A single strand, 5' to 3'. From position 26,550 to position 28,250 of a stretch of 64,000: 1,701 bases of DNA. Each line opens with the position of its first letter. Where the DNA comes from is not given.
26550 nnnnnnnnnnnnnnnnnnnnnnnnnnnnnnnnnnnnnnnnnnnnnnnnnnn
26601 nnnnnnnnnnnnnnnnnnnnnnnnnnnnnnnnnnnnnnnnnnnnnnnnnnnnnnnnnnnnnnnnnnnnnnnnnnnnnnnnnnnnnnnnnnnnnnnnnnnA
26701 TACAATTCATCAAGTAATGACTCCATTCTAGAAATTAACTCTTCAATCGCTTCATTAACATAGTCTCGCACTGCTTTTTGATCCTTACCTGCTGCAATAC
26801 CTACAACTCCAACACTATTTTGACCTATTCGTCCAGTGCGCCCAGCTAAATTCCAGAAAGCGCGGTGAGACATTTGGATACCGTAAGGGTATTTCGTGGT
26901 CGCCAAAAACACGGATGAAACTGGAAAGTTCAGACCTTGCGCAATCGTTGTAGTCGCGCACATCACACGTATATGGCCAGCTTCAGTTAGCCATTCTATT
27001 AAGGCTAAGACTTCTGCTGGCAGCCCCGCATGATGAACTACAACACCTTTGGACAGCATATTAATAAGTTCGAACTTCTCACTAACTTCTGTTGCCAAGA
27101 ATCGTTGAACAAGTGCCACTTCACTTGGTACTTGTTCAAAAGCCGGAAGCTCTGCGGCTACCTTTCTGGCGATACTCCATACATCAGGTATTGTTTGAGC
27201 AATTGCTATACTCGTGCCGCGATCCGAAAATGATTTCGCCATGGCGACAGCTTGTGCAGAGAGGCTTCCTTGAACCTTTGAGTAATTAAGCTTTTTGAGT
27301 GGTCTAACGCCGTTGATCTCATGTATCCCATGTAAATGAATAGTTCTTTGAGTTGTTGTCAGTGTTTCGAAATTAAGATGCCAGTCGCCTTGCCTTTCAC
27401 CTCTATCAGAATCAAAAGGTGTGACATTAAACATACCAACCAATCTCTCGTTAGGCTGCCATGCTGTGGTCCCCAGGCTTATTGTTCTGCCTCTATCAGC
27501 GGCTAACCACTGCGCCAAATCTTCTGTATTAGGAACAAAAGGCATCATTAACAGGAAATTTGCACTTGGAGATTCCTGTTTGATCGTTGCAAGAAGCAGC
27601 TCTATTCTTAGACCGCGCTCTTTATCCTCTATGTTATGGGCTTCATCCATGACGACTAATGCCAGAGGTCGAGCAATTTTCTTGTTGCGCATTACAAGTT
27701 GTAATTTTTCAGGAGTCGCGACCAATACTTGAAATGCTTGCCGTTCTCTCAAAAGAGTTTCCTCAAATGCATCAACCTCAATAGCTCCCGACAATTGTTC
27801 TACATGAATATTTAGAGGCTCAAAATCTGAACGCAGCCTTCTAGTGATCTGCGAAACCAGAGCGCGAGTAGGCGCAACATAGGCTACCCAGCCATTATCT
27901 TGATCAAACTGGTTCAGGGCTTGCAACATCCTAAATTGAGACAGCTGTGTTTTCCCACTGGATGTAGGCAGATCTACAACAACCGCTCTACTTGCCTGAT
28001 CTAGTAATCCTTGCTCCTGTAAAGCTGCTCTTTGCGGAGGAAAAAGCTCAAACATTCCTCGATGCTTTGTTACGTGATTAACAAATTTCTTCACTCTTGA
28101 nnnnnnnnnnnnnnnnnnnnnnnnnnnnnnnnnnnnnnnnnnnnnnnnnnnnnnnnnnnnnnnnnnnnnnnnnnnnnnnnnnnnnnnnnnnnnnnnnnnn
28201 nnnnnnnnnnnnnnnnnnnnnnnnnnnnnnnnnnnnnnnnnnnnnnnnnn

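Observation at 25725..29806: Translationally coupled 277-aa protein + 1083-aa Ski2/Hel308-like helicase: Hachiman-like (HamA/HamB) or related two-gene defense candidate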

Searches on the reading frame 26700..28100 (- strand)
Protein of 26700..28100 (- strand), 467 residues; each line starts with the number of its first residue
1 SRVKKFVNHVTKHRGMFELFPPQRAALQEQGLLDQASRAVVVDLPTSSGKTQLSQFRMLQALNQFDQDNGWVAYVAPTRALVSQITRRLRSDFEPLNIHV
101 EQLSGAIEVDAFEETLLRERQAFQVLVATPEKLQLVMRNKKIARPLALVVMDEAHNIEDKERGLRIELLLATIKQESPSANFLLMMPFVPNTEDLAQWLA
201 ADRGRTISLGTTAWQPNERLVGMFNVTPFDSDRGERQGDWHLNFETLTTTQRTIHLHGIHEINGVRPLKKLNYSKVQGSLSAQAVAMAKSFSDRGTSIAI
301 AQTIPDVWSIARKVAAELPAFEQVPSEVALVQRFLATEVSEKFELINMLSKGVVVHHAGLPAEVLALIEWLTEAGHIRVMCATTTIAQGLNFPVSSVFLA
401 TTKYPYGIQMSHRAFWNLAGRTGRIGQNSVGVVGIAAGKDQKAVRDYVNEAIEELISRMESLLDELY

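Call 49: search_dna_similar(query=window:26700-28100:-, collection=plasmids, mode=protein, max_rows=40, rows=spread, max_evalue=1e-8)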
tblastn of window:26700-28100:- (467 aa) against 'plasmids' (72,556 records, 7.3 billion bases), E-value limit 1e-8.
Records with a match: 154; places in all: 158; records where one place covers at least 80% of the query: 129.
Best place of each record, by identity: <60% 154.
By first word of the organism name: Klebsiella 18; Streptomyces 17; Bacillus 15; Rhizobium 10; Agrobacterium 8; Sinorhizobium 6; Raoultella 6; Piscirickettsia 4; Escherichia 4; Ralstonia 4; and 47 more.
By predicted mobility (MOB-suite, as given by PLSDB): conjugative 71; non-mobilizable 60; mobilizable 23.
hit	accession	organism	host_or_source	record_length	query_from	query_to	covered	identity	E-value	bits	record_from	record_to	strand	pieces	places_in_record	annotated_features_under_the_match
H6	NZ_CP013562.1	Rhizobium phaseoli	Phaseolus vulgaris,Whole ...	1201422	2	456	97%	34.8%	7e-65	234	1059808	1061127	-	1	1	record has no annotation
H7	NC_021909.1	Rhizobium etli bv. mimosae str. Mim1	Mimosa affinis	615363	16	436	90%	34.7%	9e-60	219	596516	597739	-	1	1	DEAD/DEAH box helicase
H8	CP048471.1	Agrobacterium tumefaciens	walnut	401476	4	433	92%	30.3%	3e-27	123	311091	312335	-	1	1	DEAD/DEAH box helicase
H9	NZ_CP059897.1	Ciceribacter thiooxidans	mixed culture,soil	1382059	18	433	89%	28.4%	1e-26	120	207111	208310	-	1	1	none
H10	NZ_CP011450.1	Sphingomonas sanxanigenens DSM 19645 = NX02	-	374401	12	407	85%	28.9%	9e-22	106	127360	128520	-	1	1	DEAD/DEAH box helicase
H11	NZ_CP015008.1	Aminobacter aminovorans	cell culture,soil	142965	12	433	90%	27.1%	2e-21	105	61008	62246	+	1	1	DEAD/DEAH box helicase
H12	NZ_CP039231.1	Piscirickettsia salmonis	Salmo salar,cell culture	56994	3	436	93%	25.9%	6e-27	122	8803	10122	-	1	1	DEAD/DEAH box helicase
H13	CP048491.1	Agrobacterium tumefaciens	walnut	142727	12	433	90%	26.3%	4e-22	107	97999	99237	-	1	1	DEAD/DEAH box helicase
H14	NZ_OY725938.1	Bacteroides finegoldii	-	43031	10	424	89%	26.5%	8e-29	127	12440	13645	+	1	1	DEAD/DEAH box helicase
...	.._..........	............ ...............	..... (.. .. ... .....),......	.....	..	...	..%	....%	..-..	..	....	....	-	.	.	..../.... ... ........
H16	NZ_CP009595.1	Bacillus cereus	-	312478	9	441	93%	24.8%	1e-28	127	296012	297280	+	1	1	hamB: Hachiman anti-phage system protein HamB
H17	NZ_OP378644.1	Klebsiella michiganensis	-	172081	12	399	83%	27.6%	3e-18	96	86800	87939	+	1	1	DEAD/DEAH box helicase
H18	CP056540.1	Klebsiella oxytoca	culture,Freshwater sample from ...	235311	12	399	83%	27.6%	3e-18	96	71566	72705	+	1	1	DEAD/DEAH box helicase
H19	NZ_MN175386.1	Klebsiella pneumoniae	-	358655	12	399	83%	27.6%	3e-18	96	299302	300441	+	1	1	DEAD/DEAH box helicase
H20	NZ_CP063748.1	Klebsiella pneumoniae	Homo sapiens,sputum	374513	12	399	83%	27.6%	3e-18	96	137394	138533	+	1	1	DEAD/DEAH box helicase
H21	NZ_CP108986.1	Streptomyces sp. NBC_00724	-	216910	16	433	90%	25.5%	3e-17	92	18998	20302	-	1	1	DEAD/DEAH box helicase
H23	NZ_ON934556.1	Escherichia coli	-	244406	12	399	83%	27.3%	1e-17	94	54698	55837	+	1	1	DEAD/DEAH box helicase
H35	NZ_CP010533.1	Haloarcula sp. CBA1115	monoisolate,Solar salt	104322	38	433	85%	24.3%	4e-21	104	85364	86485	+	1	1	DEAD/DEAH box helicase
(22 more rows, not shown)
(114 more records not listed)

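Call 51: get_annotated_region(hit=H16, flank=4000)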
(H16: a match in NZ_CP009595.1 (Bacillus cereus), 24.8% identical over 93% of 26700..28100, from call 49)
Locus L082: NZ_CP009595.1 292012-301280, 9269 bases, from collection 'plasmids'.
description: Bacillus cereus strain 3a plasmid pBFC_3, complete sequence
organism: Bacillus cereus (NCBI taxid 1396)
taxonomy: Bacteria; Bacillota; Bacilli; Bacillales; Bacillaceae; Bacillus; Bacillus cereus
host: -; source: -; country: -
typing (MOB-suite, as given by PLSDB): non-mobilizable; replicon rep_cluster_125,rep_cluster_164
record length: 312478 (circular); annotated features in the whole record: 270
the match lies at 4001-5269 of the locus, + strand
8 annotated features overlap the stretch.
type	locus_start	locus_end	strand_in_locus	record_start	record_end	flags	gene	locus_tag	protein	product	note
CDS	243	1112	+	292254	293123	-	-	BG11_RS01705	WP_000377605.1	hypothetical protein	-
CDS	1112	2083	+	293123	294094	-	-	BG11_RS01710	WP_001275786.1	hypothetical protein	-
CDS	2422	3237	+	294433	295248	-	hamA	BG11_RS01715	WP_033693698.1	Hachiman anti-phage system protein HamA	-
CDS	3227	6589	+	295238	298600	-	hamB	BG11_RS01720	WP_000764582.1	Hachiman anti-phage system protein HamB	-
CDS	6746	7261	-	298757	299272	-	-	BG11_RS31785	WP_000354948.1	hypothetical protein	-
CDS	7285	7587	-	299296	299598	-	-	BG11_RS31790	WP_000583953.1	hypothetical protein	-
CDS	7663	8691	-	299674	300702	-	-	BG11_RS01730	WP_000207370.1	hypothetical protein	-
CDS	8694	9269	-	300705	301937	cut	-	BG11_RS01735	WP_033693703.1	hypothetical protein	-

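Call 52: get_annotated_region(hit=H23, flank=4000)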
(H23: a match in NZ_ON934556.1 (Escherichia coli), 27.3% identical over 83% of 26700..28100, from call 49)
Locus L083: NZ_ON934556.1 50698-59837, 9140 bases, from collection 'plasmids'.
description: Escherichia coli plasmid p22Q34-1, complete sequence
organism: Escherichia coli (NCBI taxid 562)
taxonomy: Bacteria; Pseudomonadota; Gammaproteobacteria; Enterobacterales; Enterobacteriaceae; Escherichia; Escherichia coli
host: -; source: -; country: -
typing (MOB-suite, as given by PLSDB): conjugative; replicon IncHI1B; relaxase MOBH; mating-pair formation MPF_F
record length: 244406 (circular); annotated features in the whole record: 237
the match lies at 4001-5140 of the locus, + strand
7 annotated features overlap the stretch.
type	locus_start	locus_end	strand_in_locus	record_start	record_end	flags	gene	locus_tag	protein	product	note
CDS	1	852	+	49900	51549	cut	-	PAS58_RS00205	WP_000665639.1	metallophosphoesterase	-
CDS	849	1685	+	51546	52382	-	-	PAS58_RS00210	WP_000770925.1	HAD-IA family hydrolase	GO:0008152 - metabolic process [Evidence IEA]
CDS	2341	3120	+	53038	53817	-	-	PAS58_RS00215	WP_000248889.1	Hachiman antiphage defense system protein HamA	-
CDS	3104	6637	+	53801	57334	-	-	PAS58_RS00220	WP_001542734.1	DEAD/DEAH box helicase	-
CDS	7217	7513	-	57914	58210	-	-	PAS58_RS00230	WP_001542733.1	helix-turn-helix transcriptional regulator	-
CDS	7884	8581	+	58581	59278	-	-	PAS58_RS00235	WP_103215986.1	IS1-like element IS1A family transposase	GO:0006313 - DNA transposition [Evidence IEA]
CDS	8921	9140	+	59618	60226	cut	mrkA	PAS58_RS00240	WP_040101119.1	type 3 fimbria major subunit MrkA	-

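Call 53: find_homologous_proteins(query=L083:2341-3120:+, max_evalue=0.00001)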
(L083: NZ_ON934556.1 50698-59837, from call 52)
Query L083:2341-3120:+ (259 aa): 1861 proteins with E <= 0.00001 among 3327 candidates; the best 120 are listed.
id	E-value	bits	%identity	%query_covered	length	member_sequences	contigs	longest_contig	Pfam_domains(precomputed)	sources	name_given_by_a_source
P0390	5.7e-171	585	100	100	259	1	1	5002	PF08878.17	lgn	-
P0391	5.8e-171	585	100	100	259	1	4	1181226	PF08878.17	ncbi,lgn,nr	ncbi:DUF1837 domain-containing protein [Salmonella enterica subsp. enterica serovar Montevideo]|nr:D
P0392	6.0e-171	585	100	100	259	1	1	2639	PF08878.17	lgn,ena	-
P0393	1.1e-170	584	100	100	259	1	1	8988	PF08878.17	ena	-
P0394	1.1e-170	584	100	100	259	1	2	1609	PF08878.17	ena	-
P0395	1.6e-170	584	100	100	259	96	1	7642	PF08878.17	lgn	-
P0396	1.6e-170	584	100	100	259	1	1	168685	PF08878.17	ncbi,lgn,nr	ncbi:TPA: DUF1837 domain-containing protein [Escherichia coli]|nr:DUF1837 domain-containing protein 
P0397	4.0e-170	582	100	100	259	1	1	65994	PF08878.17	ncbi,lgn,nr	ncbi:TPA: DUF1837 domain-containing protein [Kluyvera cryocrescens]|nr:DUF1837 domain-containing pro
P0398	5.6e-169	579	99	100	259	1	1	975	PF08878.17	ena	-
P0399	6.7e-169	578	99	100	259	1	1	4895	PF08878.17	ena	-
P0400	2.1e-163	560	96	100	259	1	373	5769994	PF08878.17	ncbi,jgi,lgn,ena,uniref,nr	ncbi:TPA: Hachiman antiphage defense system protein HamA [Serratia marcescens]|jgi:hypothetical prot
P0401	5.3e-163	559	95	100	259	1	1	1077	PF08878.17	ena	-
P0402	1.4e-162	558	95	100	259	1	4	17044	PF08878.17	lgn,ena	-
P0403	1.5e-162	557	95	100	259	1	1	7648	PF08878.17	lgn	-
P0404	1.5e-162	557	95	100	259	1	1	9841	PF08878.17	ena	-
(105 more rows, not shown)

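Call 54: search_protein_families(library=pfam, proteins=[L083:2341-3120:+, L082:2422-3237:+], max_evalue=0.01)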
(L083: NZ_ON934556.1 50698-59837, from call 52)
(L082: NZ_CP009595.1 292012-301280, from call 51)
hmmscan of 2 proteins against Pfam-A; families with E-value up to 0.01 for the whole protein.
L083:2341-3120:+ (259 aa): 1 family
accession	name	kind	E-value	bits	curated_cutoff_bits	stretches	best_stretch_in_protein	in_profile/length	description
PF08878.16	HamA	-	1.6e-09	38.4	25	1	41-193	11-159/230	HamA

L082:2422-3237:+ (271 aa): 1 family
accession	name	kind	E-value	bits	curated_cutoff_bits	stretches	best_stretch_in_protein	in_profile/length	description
PF08878.16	HamA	-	5.2e-15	56.4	25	1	48-214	4-171/230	HamA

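Call 55: get_annotated_region(hit=H7, flank=4000)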
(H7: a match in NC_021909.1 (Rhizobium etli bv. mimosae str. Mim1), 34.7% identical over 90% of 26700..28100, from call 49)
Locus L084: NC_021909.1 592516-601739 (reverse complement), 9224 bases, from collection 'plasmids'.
description: Rhizobium etli bv. mimosae str. Mim1 plasmid pRetMIM1e, complete sequence
organism: Rhizobium etli bv. mimosae str. Mim1 (NCBI taxid 1328306)
taxonomy: Bacteria; Pseudomonadota; Alphaproteobacteria; Hyphomicrobiales; Rhizobiaceae; Rhizobium; Rhizobium etli; Rhizobium etli bv. mimosae str. Mim1
host: -; source: Mimosa affinis; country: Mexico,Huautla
typing (MOB-suite, as given by PLSDB): conjugative; relaxase MOBP; mating-pair formation MPF_T
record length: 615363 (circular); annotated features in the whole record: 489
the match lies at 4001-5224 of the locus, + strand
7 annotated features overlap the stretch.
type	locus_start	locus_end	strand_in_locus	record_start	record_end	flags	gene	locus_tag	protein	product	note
CDS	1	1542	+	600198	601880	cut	-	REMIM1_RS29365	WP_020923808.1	ThiF family adenylyltransferase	-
CDS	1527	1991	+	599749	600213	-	-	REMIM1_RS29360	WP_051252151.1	Mov34/MPN/PAD-1 family protein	-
CDS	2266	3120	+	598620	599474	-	-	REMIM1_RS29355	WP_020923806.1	hypothetical protein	-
CDS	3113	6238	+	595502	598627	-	-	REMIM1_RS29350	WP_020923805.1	DEAD/DEAH box helicase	-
CDS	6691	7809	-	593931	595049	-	-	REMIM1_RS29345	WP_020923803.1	glycosyltransferase family A protein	-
CDS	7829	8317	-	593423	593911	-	-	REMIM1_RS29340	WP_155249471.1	GNAT family protein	-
CDS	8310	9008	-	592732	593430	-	-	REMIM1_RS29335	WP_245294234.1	hypothetical protein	-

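Call 56: get_annotated_region(hit=H14, flank=3500)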
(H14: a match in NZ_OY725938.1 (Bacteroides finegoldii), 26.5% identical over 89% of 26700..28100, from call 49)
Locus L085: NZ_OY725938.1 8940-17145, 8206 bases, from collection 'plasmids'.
description: Bacteroides finegoldii strain Bacteroides finegoldii TSDC17.2-1.1 plasmid 36, complete sequence
organism: Bacteroides finegoldii (NCBI taxid 338188)
taxonomy: Bacteria; Bacteroidota; Bacteroidia; Bacteroidales; Bacteroidaceae; Bacteroides; Bacteroides finegoldii
host: -; source: -; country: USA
typing (MOB-suite, as given by PLSDB): non-mobilizable
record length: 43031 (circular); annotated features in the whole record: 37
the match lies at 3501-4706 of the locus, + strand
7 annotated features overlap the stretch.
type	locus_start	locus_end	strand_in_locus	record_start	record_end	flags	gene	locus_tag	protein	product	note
CDS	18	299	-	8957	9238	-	-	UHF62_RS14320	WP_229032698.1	DNA cytosine methyltransferase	-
CDS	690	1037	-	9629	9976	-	-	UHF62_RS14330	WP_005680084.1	hypothetical protein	-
CDS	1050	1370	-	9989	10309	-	-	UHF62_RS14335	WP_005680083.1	helix-turn-helix domain-containing protein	-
CDS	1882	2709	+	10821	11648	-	-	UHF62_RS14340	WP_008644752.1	Hachiman antiphage defense system protein HamA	-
CDS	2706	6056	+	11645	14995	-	-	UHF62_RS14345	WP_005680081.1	DEAD/DEAH box helicase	-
CDS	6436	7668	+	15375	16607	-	-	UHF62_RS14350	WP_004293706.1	site-specific integrase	GO:0015074 - DNA integration [Evidence IEA]; GO:0006310 - DNA recombination [Evidence IEA]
CDS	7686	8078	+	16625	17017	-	-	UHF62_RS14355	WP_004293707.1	hypothetical protein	-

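Call 57: get_annotated_region(hit=H21, flank=3500)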
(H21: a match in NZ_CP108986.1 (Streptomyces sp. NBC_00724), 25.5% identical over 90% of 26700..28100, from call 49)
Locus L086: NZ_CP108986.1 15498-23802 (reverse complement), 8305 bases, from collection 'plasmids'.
description: Streptomyces sp. NBC_00724 plasmid unnamed1, complete sequence
organism: Streptomyces sp. NBC_00724 (NCBI taxid 2975812)
taxonomy: Bacteria; Actinomycetota; Actinomycetes; Kitasatosporales; Streptomycetaceae; Streptomyces; Streptomyces sp. NBC 00724
host: -; source: -; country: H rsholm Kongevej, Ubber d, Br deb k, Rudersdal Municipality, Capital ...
typing (MOB-suite, as given by PLSDB): non-mobilizable
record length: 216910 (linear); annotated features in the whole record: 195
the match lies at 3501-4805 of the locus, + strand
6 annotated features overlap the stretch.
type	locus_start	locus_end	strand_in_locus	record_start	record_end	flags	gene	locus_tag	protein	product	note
CDS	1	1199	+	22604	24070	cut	-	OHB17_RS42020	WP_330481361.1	hypothetical protein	-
CDS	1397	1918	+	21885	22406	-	-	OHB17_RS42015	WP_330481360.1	hypothetical protein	-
CDS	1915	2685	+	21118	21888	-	-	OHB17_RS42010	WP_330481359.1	hypothetical protein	-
CDS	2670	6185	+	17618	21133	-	-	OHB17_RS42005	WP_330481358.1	DEAD/DEAH box helicase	-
CDS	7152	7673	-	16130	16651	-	-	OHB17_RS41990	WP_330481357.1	hypothetical protein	-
CDS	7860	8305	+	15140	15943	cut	-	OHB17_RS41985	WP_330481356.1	hypothetical protein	-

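Call 58: get_annotated_region(hit=H35, flank=3500)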
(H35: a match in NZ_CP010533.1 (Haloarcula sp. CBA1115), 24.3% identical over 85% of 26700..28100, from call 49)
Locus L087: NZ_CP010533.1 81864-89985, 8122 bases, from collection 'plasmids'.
description: Haloarcula sp. CBA1115 plasmid unnamed4, complete sequence
organism: Haloarcula sp. CBA1115 (NCBI taxid 1592728)
taxonomy: Archaea; Euryarchaeota; Halobacteria; Halobacteriales; Haloarculaceae; Haloarcula; Haloarcula sp. CBA1115
host: -; source: monoisolate,Solar salt; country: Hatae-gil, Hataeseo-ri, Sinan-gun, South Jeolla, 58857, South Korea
typing (MOB-suite, as given by PLSDB): non-mobilizable; mating-pair formation MPF_T
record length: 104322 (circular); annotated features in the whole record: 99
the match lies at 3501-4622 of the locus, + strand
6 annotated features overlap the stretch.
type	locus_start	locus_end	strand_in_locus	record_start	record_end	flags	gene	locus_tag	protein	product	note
CDS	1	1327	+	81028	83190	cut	-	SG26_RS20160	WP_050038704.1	nuclease-related domain-containing DEAD/DEAH box helicase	-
CDS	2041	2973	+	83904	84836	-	-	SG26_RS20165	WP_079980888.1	DUF1837 domain-containing protein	-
CDS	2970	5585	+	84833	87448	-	-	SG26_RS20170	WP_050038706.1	DEAD/DEAH box helicase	-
CDS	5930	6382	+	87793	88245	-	-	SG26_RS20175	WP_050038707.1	hypothetical protein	-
CDS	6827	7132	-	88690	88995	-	-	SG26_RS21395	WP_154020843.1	hypothetical protein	-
CDS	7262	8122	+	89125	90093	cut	-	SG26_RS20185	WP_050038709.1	hypothetical protein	-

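Call 59: get_annotated_region(hit=H12, flank=3500)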
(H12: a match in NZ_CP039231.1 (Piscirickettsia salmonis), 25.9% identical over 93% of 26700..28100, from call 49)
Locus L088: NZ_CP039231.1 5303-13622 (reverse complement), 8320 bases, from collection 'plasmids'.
description: Piscirickettsia salmonis strain SR1 plasmid unnamed4, complete sequence
organism: Piscirickettsia salmonis (NCBI taxid 1238)
taxonomy: Bacteria; Pseudomonadota; Gammaproteobacteria; Thiotrichales; Piscirickettsiaceae; Piscirickettsia; Piscirickettsia salmonis
host: -; source: Salmo salar,cell culture; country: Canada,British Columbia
typing (MOB-suite, as given by PLSDB): non-mobilizable
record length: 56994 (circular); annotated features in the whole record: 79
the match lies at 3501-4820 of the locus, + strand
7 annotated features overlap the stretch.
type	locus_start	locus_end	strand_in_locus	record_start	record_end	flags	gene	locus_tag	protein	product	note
CDS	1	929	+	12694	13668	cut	-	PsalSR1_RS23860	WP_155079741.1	IS30 family transposase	-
CDS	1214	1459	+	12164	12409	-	-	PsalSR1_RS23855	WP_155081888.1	type II toxin-antitoxin system prevent-host-death family antitoxin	GO:0008219 - cell death [Evidence IEA]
CDS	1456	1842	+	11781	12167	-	-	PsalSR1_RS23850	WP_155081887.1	type II toxin-antitoxin system VapC family toxin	-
CDS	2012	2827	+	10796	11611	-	-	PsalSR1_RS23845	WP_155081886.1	virulence associated protein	-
CDS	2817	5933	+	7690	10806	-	-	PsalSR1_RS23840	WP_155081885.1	DEAD/DEAH box helicase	-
CDS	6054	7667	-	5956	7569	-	-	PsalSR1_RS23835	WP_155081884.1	DEAD/DEAH box helicase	-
CDS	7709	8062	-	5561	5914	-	-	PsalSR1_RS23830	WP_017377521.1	hypothetical protein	-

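Call 60: get_annotated_region(hit=H8, flank=3500)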
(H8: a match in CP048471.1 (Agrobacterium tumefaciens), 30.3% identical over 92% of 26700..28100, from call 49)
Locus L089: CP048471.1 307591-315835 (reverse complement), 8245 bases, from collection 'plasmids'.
description: Agrobacterium tumefaciens strain Yub001 plasmid pAt, complete sequence
organism: Agrobacterium tumefaciens (NCBI taxid 358)
taxonomy: Bacteria; Pseudomonadota; Alphaproteobacteria; Hyphomicrobiales; Rhizobiaceae; Agrobacterium; Agrobacterium tumefaciens
host: -; source: walnut; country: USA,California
typing (MOB-suite, as given by PLSDB): non-mobilizable; mating-pair formation MPF_T
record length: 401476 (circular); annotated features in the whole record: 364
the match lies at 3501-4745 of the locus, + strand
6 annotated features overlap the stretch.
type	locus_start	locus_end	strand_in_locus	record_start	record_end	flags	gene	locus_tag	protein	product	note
CDS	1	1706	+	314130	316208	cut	-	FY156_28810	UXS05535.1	hypothetical protein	-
CDS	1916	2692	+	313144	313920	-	-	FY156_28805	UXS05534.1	DUF1837 domain-containing protein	-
CDS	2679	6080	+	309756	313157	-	-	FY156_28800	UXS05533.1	DEAD/DEAH box helicase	-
CDS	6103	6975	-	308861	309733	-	-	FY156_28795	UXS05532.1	hypothetical protein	-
CDS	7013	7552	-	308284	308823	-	-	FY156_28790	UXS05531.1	hypothetical protein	-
CDS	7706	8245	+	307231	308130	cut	tcmP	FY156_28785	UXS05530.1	three-Cys-motif partner protein TcmP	-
